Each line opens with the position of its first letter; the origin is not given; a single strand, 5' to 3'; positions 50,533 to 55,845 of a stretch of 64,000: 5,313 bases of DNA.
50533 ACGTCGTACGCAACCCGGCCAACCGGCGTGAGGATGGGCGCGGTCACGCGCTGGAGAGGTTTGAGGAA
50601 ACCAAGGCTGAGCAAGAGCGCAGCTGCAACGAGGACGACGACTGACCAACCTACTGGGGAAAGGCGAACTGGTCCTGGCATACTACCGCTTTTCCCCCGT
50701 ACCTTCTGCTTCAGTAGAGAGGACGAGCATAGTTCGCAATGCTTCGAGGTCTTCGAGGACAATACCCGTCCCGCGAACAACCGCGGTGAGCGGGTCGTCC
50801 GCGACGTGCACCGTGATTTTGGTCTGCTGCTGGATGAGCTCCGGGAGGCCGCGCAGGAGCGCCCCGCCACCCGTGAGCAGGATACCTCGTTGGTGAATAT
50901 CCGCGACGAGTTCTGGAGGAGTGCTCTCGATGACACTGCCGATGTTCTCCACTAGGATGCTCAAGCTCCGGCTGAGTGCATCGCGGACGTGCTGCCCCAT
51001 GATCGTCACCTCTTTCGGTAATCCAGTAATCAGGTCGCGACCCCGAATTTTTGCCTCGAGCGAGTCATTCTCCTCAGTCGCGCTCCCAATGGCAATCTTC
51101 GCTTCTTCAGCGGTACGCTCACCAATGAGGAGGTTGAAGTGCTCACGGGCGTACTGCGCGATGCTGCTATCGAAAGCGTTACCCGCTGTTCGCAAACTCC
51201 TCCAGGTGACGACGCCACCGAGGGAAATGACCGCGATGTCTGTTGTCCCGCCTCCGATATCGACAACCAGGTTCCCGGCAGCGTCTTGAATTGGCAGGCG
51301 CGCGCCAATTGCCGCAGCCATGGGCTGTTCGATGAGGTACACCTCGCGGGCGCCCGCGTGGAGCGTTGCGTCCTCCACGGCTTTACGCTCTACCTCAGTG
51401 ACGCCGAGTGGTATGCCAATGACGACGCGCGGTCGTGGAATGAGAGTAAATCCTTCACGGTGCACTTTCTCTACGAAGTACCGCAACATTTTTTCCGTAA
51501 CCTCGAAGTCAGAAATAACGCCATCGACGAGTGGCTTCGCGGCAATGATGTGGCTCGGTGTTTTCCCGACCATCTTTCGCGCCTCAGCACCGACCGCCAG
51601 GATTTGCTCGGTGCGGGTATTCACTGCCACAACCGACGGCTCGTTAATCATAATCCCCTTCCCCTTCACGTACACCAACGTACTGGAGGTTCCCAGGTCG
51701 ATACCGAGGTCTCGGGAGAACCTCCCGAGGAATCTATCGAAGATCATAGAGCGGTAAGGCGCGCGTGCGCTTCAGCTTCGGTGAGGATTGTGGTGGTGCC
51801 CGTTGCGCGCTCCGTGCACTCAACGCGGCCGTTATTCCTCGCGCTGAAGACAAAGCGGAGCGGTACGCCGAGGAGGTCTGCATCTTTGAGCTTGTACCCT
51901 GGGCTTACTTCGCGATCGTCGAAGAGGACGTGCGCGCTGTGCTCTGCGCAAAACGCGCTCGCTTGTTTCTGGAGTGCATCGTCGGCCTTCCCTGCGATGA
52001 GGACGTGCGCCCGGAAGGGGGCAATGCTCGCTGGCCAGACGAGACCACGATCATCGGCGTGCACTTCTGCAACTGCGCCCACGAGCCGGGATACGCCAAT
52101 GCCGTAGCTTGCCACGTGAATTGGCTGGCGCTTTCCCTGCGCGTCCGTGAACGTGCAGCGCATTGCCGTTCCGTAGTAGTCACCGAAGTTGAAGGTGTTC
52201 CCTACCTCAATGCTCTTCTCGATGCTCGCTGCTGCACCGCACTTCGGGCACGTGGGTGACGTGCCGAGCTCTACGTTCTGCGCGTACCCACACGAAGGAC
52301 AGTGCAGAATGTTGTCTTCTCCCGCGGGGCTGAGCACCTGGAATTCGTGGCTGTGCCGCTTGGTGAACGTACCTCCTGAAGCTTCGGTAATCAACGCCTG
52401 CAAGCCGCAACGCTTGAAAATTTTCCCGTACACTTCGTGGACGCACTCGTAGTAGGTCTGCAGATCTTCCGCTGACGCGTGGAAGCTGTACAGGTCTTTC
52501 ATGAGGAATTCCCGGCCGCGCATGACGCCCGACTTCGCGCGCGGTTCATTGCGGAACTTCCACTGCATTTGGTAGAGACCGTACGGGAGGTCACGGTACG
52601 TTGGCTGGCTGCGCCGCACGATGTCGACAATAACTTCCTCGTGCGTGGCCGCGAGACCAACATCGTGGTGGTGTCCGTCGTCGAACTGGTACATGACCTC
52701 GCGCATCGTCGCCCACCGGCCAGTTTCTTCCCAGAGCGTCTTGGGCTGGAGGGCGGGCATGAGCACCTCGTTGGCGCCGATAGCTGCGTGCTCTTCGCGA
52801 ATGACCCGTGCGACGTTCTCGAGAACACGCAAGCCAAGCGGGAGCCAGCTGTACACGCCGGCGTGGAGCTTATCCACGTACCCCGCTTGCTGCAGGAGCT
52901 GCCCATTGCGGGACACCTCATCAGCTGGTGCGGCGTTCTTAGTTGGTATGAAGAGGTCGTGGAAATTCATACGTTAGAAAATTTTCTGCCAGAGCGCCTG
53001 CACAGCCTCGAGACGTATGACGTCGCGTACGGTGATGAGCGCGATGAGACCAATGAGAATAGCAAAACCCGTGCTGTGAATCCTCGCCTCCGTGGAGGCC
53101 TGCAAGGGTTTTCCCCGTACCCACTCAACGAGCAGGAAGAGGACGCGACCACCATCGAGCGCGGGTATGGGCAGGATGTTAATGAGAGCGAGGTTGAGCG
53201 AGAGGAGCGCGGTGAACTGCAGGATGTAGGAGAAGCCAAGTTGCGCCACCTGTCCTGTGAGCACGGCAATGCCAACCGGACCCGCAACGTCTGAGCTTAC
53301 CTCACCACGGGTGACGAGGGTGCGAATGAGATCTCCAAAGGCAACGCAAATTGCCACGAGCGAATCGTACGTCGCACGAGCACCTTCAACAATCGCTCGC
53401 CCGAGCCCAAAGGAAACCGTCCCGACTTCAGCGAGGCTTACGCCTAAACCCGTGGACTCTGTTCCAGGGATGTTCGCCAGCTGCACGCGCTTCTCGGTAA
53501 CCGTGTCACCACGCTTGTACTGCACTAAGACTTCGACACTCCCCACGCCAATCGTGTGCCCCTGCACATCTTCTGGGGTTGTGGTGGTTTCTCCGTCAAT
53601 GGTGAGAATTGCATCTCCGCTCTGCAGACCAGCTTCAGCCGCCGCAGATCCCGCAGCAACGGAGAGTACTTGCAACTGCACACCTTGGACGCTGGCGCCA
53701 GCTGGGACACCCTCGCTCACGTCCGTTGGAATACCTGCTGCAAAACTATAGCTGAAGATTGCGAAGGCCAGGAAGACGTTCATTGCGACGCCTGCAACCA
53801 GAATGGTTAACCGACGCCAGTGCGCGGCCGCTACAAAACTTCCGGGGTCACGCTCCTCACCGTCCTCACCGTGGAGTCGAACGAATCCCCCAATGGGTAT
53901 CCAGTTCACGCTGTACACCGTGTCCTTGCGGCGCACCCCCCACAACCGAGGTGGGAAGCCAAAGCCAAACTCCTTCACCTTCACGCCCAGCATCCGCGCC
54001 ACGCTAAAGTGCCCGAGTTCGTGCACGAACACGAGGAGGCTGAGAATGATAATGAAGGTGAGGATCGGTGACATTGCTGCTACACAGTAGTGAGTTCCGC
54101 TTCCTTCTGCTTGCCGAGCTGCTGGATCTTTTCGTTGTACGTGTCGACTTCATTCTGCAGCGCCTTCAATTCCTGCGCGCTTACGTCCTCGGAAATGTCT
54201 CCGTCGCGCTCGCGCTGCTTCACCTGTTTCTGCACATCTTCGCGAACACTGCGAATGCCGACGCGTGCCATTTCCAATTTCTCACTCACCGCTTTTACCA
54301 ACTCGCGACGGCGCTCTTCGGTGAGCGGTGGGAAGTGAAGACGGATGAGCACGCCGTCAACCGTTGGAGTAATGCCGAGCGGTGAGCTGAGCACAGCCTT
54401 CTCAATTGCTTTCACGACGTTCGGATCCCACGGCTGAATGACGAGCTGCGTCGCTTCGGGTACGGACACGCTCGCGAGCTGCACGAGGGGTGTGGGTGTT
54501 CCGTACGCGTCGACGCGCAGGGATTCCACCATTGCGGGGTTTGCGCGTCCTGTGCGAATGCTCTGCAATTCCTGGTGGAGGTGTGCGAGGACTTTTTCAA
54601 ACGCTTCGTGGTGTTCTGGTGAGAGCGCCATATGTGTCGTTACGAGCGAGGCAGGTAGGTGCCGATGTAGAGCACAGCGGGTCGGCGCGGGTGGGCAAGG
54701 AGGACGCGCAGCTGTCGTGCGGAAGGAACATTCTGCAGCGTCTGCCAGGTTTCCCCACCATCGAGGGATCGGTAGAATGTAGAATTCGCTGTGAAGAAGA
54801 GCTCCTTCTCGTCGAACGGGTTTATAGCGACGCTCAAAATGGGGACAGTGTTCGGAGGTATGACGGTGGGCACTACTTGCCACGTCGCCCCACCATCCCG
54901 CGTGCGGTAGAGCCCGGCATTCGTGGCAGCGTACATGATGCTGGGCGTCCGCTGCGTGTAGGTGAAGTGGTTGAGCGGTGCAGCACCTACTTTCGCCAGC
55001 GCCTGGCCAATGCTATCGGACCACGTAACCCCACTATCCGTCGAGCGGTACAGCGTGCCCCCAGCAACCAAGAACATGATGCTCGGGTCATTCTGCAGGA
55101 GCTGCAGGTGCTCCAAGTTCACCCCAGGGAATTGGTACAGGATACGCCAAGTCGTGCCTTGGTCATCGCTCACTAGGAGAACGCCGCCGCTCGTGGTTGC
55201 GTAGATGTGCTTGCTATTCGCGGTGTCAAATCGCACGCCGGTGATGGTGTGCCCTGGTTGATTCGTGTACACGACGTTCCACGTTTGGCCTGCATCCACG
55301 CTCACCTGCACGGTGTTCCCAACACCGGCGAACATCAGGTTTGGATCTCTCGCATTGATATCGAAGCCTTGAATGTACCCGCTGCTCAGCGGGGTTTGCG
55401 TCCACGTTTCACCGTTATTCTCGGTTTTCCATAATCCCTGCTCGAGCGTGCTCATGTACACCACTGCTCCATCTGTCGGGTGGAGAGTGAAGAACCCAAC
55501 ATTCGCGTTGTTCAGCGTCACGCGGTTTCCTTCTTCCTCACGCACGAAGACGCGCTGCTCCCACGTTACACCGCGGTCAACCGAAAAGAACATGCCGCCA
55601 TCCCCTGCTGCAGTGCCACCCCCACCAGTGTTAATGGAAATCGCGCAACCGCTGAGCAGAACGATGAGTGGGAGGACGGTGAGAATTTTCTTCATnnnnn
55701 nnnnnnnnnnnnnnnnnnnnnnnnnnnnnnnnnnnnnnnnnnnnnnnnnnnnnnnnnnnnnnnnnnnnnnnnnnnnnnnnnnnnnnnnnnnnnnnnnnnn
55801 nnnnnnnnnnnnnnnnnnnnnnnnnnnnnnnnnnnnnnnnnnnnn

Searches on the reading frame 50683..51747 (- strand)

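Call 52: search_protein_families(library=pfam, proteins=[window:50683-51747:-], max_evalue=0.0001)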
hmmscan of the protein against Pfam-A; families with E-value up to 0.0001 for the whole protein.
window:50683-51747:- (354 aa): 5 families
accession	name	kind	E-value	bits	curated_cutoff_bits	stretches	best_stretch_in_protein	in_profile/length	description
PF06723.19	MreB_Mbl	-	1.5e-137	458.3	27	1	12-337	2-325/327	MreB/Mbl protein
PF14450.12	FtsA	-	6.7e-12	46.3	31.8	1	161-318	2-112/127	Cell division protein FtsA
PF00012.26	HSP70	-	3.1e-11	42.7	20.6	1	108-206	136-240/599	Hsp70 protein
PF11104.14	PilM_2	-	2.6e-06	27.1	27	0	288-335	277-323/340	Type IV pilus assembly protein PilM;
PF00022.25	Actin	-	3.3e-06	26.4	27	0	33-203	27-190/410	Actin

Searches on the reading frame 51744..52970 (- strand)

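Call 52: search_protein_families(library=pfam, proteins=[window:51744-52970:-], max_evalue=0.0001)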
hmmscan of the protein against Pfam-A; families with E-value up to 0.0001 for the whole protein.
window:51744-52970:- (408 aa): 2 families
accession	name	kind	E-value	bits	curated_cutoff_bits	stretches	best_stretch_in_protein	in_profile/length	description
PF00587.30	tRNA-synt_2b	-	1.5e-25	90.7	29.3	1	94-304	1-179/179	tRNA synthetase class II core domain (G, H, P, S and T)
PF03129.25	HGTP_anticodon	-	2.8e-07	31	21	1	328-405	13-91/94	Anticodon binding domain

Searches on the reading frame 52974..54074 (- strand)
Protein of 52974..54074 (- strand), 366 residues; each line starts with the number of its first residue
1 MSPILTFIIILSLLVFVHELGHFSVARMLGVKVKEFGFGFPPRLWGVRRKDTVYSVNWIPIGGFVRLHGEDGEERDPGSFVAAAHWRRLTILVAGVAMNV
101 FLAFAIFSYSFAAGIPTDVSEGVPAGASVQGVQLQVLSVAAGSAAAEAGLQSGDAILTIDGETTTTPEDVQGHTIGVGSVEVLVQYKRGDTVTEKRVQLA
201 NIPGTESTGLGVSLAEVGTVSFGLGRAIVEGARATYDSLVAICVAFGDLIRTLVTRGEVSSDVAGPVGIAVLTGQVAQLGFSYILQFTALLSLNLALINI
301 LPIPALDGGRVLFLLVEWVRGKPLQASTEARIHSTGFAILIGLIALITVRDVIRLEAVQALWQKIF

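Call 52: search_protein_families(library=pfam, proteins=[window:52974-54074:-], max_evalue=0.0001)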
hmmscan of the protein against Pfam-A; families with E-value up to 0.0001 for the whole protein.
window:52974-54074:- (366 aa): 4 families
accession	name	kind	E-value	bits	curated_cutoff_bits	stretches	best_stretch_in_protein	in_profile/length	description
PF02163.28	Peptidase_M50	-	1.5e-57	194.9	27.2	1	7-342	2-220/221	Peptidase family M50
PF17820.7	PDZ_6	-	7.4e-11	42.1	27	1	136-172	2-38/54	PDZ domain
PF13180.12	PDZ_2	-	5.7e-06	27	27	1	133-198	13-79/80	PDZ domain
PF00595.29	PDZ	-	4.5e-05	24.2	23.2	0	126-166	13-59/81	PDZ domain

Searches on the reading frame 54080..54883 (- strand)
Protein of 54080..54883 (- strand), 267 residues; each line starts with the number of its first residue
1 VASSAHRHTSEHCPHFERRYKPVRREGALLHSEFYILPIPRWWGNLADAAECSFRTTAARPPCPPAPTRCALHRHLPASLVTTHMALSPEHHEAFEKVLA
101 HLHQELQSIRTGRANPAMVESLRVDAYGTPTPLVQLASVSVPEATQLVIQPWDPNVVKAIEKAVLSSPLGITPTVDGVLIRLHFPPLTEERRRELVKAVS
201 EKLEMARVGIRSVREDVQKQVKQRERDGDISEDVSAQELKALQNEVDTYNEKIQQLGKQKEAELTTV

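Call 52: search_protein_families(library=pfam, proteins=[window:54080-54883:-], max_evalue=0.0001)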
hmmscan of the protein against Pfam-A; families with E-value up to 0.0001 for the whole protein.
window:54080-54883:- (267 aa): 1 family
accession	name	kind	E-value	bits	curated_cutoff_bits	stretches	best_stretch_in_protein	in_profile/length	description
PF01765.24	RRF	-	2.5e-57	193.7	29.7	1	103-264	2-163/164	Ribosome recycling factor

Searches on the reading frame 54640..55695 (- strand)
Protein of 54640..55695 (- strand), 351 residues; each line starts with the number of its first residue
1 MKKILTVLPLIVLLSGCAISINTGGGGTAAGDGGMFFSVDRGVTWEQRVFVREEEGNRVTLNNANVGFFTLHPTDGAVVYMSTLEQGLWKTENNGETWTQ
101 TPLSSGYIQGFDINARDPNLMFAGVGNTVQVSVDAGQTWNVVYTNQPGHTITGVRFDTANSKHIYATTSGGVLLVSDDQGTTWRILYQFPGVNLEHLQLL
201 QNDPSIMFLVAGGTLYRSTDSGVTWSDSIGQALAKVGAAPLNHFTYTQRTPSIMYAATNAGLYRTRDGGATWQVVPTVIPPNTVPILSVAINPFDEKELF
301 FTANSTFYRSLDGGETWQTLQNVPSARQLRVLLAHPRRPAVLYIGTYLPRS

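Call 52: search_protein_families(library=pfam, proteins=[window:54640-55695:-], max_evalue=0.0001)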
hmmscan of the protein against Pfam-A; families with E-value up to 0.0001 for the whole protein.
window:54640-55695:- (351 aa): 4 families
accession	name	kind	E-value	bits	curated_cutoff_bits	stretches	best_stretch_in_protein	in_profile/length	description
PF15902.12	Sortilin-Vps10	-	4.4e-27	95.4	33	3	262-343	3-84/446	Sortilin, neurotensin receptor 3,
PF02012.26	BNR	-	5.5e-15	53.3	27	0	308-319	1-12/12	BNR/Asp-box repeat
PF14870.12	PSII_BNR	-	6.9e-10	39.1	27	0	170-233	81-145/303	Photosynthesis system II assembly factor YCF48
PF24316.1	Tli3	-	5.4e-05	24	27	0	124-146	81-104/129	T6SS Tli3 immunity protein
